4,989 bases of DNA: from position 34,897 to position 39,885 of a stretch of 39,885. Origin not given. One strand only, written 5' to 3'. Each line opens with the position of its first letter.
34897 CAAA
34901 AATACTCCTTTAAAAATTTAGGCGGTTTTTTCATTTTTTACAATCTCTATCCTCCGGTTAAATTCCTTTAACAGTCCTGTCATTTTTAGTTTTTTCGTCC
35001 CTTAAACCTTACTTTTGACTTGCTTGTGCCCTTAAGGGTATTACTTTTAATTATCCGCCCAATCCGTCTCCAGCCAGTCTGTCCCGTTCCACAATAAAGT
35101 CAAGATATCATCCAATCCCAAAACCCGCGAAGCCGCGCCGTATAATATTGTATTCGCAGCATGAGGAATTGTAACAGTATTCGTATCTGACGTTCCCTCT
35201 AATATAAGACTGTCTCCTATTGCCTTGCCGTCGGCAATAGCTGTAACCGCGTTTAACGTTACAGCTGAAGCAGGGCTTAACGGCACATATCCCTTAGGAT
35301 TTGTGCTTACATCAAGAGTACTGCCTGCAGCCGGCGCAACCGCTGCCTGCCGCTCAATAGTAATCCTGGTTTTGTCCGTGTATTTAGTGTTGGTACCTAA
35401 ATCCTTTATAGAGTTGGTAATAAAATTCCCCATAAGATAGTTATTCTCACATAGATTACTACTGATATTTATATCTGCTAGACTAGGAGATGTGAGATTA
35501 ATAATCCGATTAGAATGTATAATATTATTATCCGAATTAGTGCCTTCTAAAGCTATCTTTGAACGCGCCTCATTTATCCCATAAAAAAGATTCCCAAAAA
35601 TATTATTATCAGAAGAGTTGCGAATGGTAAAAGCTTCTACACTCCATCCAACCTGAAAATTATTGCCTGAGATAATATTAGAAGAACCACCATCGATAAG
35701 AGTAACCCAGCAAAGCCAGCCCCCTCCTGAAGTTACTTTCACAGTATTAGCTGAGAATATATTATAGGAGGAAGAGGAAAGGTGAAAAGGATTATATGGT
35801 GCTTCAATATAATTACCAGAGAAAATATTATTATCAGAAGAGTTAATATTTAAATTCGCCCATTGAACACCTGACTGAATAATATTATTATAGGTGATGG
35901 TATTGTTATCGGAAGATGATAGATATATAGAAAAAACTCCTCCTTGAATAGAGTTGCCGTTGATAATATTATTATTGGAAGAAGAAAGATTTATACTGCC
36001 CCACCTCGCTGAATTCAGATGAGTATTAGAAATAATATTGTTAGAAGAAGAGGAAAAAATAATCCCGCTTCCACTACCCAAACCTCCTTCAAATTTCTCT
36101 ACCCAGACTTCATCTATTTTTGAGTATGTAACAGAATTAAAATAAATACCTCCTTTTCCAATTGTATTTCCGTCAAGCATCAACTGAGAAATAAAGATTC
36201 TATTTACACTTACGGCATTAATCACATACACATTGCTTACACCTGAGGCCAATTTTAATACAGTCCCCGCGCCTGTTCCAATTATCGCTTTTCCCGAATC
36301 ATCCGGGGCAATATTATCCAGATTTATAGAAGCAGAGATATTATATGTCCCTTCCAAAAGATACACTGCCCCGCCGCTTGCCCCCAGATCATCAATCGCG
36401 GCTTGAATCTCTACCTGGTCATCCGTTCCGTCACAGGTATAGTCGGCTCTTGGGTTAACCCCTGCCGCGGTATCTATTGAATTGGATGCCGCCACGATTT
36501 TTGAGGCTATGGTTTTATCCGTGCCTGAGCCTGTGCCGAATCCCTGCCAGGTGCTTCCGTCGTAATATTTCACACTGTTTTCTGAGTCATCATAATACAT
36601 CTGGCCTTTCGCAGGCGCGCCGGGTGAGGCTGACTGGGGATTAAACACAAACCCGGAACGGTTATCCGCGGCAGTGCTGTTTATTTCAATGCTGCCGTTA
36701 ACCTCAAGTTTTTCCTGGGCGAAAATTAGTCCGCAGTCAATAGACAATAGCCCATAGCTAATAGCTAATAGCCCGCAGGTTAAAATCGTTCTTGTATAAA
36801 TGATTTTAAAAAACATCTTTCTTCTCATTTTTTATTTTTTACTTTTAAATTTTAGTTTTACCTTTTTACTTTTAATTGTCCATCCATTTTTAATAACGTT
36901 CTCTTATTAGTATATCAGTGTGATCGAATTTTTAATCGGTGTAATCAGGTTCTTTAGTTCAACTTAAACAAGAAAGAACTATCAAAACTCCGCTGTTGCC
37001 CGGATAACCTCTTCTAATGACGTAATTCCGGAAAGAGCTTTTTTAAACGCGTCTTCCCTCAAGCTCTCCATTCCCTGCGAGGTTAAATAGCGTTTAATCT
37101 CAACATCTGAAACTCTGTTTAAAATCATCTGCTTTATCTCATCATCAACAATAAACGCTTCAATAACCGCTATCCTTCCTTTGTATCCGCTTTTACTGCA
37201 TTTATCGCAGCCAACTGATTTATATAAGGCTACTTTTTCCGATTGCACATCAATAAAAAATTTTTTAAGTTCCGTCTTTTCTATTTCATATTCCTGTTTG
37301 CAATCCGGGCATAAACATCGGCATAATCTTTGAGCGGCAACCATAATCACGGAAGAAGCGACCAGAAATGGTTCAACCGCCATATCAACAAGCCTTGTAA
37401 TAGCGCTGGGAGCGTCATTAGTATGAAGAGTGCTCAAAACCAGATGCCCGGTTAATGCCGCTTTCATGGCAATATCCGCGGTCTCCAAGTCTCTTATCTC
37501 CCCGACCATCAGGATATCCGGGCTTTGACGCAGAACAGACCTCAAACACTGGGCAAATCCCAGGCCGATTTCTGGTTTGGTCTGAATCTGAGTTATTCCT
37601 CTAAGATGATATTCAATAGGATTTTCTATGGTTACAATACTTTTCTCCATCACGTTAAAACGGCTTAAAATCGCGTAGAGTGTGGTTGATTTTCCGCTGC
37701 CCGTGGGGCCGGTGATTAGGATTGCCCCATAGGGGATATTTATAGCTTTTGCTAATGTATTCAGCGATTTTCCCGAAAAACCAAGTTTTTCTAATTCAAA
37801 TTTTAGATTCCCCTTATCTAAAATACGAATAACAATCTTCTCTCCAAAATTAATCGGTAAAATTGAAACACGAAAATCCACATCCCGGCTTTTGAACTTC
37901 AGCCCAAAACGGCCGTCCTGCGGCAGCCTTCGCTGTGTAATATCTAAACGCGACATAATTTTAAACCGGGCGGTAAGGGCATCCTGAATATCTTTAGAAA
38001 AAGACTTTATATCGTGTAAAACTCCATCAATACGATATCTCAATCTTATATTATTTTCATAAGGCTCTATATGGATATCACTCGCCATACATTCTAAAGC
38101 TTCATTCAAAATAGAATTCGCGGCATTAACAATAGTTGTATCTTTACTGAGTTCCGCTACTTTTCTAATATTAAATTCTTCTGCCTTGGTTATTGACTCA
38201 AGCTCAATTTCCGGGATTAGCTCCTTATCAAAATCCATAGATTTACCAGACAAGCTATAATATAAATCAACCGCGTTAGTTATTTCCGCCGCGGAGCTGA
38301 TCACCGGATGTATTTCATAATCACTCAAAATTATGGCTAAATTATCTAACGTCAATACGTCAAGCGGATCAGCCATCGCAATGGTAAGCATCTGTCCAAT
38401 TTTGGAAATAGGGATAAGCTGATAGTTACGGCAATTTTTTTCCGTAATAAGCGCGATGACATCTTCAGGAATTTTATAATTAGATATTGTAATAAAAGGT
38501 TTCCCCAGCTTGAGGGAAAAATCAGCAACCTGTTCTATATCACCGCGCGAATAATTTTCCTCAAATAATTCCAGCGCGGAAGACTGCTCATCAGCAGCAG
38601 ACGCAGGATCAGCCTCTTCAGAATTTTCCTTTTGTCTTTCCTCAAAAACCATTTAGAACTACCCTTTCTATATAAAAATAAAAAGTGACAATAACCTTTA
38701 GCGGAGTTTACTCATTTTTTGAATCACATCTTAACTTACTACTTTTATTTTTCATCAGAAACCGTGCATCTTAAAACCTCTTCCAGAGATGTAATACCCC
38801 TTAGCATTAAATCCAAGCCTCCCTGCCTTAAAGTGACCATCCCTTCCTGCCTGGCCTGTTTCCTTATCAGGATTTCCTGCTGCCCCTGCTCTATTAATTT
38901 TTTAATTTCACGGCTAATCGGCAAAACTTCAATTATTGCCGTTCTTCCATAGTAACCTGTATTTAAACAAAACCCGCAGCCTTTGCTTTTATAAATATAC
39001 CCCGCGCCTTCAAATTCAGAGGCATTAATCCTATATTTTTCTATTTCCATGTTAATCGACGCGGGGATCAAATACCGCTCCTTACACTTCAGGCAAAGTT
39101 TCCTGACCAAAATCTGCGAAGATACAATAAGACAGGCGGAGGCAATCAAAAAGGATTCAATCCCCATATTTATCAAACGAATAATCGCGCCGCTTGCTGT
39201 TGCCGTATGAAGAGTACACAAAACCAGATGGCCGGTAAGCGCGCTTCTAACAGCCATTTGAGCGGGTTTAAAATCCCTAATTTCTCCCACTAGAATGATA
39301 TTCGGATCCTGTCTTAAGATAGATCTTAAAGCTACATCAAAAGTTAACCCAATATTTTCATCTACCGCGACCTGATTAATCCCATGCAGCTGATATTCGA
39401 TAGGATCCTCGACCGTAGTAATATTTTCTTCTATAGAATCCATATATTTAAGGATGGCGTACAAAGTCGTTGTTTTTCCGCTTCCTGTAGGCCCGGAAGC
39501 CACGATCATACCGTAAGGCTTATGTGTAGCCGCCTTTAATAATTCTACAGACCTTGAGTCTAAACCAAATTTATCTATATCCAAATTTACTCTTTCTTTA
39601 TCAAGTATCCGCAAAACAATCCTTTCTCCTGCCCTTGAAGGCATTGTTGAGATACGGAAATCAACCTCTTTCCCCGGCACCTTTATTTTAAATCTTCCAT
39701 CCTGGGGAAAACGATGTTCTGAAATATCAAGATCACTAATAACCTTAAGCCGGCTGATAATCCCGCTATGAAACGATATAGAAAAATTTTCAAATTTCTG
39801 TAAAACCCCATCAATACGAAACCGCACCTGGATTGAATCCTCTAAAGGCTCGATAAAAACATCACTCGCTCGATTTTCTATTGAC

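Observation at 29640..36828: Three paralogous secreted beta-helix proteins embedded between the pilus ATPase and platform genes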

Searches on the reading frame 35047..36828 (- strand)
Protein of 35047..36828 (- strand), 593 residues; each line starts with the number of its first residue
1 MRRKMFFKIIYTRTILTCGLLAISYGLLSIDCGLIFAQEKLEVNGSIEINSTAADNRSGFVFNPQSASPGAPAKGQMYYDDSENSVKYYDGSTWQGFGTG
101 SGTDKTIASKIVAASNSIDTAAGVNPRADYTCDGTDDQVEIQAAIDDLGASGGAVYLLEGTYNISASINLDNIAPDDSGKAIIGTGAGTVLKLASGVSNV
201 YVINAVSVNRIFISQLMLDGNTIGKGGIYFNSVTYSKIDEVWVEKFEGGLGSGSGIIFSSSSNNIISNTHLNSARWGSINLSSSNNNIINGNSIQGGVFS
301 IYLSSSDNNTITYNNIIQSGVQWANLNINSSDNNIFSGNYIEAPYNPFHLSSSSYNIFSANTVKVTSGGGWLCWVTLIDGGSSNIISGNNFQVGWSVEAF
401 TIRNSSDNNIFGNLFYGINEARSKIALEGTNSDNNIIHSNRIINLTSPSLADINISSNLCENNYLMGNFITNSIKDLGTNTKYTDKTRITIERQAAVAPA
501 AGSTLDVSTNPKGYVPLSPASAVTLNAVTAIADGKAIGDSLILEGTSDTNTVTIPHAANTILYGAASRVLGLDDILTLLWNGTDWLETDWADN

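Call 4: search_protein_families(library=pfam, proteins=[window:35047-36828:-], max_evalue=0.01)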
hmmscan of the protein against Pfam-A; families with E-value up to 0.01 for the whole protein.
window:35047-36828:- (593 aa): 3 families
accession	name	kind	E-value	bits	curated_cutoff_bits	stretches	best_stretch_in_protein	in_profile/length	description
PF05048.19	NosD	-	1.4e-09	38.1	23.6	2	206-390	5-168/212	Periplasmic copper-binding protein (NosD)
PF25692.1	Phage_depo_C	-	5.2e-09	36.9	25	1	526-585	29-89/90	Phage depolymerase C-terminal beta sandwich domain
PF13229.12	Beta_helix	-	1e-07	32.2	25.9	1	218-363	13-158/158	Right handed beta helix region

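Call 9: search_protein_families(library=phrogs, proteins=[window:35047-36828:-], max_evalue=0.01)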
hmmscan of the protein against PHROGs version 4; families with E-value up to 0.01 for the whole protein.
window:35047-36828:- (593 aa): 1 family
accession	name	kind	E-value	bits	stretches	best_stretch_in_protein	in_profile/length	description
phrog_8309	-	unknown function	1.1e-05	25.8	1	61-119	18-78/312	-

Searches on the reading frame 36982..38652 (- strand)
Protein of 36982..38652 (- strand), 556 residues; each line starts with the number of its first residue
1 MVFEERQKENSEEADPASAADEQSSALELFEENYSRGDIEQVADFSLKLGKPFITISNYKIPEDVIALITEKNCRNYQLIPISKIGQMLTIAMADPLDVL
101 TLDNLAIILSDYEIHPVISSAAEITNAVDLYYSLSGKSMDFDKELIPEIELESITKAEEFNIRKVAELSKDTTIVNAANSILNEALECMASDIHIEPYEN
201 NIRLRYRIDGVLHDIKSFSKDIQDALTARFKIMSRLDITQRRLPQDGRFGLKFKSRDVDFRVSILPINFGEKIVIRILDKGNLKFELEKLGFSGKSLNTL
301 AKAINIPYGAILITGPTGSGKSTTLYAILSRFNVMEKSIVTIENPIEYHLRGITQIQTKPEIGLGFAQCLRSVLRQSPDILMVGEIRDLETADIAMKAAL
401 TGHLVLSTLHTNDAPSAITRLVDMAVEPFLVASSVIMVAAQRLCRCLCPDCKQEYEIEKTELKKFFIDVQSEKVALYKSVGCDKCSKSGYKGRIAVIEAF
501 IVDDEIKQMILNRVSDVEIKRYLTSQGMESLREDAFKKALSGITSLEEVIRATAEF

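Call 4: search_protein_families(library=pfam, proteins=[window:36982-38652:-], max_evalue=0.01)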
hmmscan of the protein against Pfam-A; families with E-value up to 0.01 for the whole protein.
window:36982-38652:- (556 aa): 9 families
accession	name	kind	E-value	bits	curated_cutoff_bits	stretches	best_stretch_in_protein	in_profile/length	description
PF00437.27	T2SSE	-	1.2e-130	435.9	24.9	1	169-551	3-370/370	Type II/IV secretion system protein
PF05157.20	MshEN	-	1.5e-18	67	23.1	1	49-135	1-87/90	MshEN domain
PF13555.12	AAA_29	-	0.00026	21.1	27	1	308-328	22-42/61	P-loop containing region of AAA domain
PF25199.1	nSTAND_NTPase5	-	0.0015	18.8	34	1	308-345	41-79/145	Novel STAND NTPase 5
PF13476.12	AAA_23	-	0.0033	18.5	27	1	304-328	15-39/201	AAA domain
PF00005.33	ABC_tran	-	0.0039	18.2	25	0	311-348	14-51/137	ABC transporter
PF13191.12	AAA_16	-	0.0042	18.1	32.6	1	300-377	15-82/167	AAA ATPase domain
PF13401.12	AAA_22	-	0.0048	17.7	27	0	309-345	6-42/130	AAA domain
PF20720.3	nSTAND3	-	0.0068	16.6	27.2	0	308-345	17-54/155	Novel STAND NTPase 3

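Call 48: search_protein_families(library=ncbifam, proteins=[window:36982-38652:-], max_evalue=0.001)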
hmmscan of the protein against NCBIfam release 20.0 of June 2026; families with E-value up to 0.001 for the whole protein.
window:36982-38652:- (556 aa): 20 families
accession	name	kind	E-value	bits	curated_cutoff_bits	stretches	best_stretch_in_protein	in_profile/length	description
TIGR02538.1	type_IV_pilB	equivalog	2.2e-175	584.5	675.65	1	17-554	23-563/564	type IV-A pilus assembly ATPase PilB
TIGR02533.1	type_II_gspE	equivalog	1.4e-171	571.4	630.25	1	74-553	9-486/486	type II secretion system ATPase GspE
NF053534.1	T4PilAsmATPsTfpB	equivalog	4.1e-133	444.8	850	1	47-553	74-582/584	type IV pilus assembly ATPase TfpB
NF007755.0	PRK10436.1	equivalog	5.3e-132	440.8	617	1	72-553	12-459/465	type II secretion system protein GspE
NF041000.1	ATPase_ComGA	equivalog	1.3e-71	240.8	300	1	180-444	2-265/267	competence type IV pilus ATPase ComGA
TIGR01420.1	pilT_fam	subfamily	9.3e-52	176.3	319.1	1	179-425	3-243/343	PilT/PilU family type 4a pilus ATPase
TIGR02525.1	plasmid_TraJ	equivalog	3.4e-27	95.4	368.3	1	303-425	144-273/372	plasmid transfer ATPase TraJ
TIGR02524.1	dot_icm_DotB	equivalog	1.5e-21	77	463.3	1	300-425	126-260/358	Dot/Icm type IV secretion system ATPase DotB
NF058587.1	archaellum_moto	equivalog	2.3e-16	59.6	550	1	310-423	277-395/527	archaellum flagellar ATPase motor FlaI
TIGR02782.1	TrbB_P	equivalog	2e-15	56.9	304.55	1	297-427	126-258/303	P-type conjugative transfer ATPase TrbB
TIGR02788.1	VirB11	equivalog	3e-13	49.5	249.95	1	297-426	134-267/308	P-type DNA transfer ATPase VirB11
TIGR03819.1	heli_sec_ATPase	hypoth_equivalog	5.4e-13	48.8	373.15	1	270-426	139-302/340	TadA family conjugal transfer-associated ATPase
NF010469.0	PRK13894.1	subfamily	2.9e-12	46.6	508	1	309-422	150-265/320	conjugal transfer ATPase TrbB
NF010407.0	PRK13833.1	subfamily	1.4e-11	44.4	499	1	310-427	146-265/323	conjugal transfer protein TrbB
NF053672.1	bindosome_BasE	exception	1.5e-09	37.1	1000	1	312-424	274-391/512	bindosome assembly system ATPase subunit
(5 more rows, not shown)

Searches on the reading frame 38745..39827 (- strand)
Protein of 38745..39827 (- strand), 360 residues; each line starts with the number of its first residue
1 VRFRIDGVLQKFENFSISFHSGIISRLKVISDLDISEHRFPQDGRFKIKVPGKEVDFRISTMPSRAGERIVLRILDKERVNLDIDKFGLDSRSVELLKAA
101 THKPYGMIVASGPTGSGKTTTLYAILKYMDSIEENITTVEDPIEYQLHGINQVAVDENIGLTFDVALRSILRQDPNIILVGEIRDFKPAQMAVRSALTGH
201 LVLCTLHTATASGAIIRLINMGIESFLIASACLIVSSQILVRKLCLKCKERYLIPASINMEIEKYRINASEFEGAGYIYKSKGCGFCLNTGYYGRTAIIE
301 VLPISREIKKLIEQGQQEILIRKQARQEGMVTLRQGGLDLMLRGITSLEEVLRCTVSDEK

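Call 6: search_protein_families(library=pfam, proteins=[window:38745-39827:-], max_evalue=0.01)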
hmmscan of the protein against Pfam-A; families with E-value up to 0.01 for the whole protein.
window:38745-39827:- (360 aa): 3 families
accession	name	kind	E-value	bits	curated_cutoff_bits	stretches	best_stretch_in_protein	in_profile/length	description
PF00437.27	T2SSE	-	1.5e-116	389.5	24.9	1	1-353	38-370/370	Type II/IV secretion system protein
PF25199.1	nSTAND_NTPase5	-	0.00085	19.6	34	1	84-125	19-61/145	Novel STAND NTPase 5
PF13604.12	AAA_30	-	0.0042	17.3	27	1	95-131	8-44/191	AAA domain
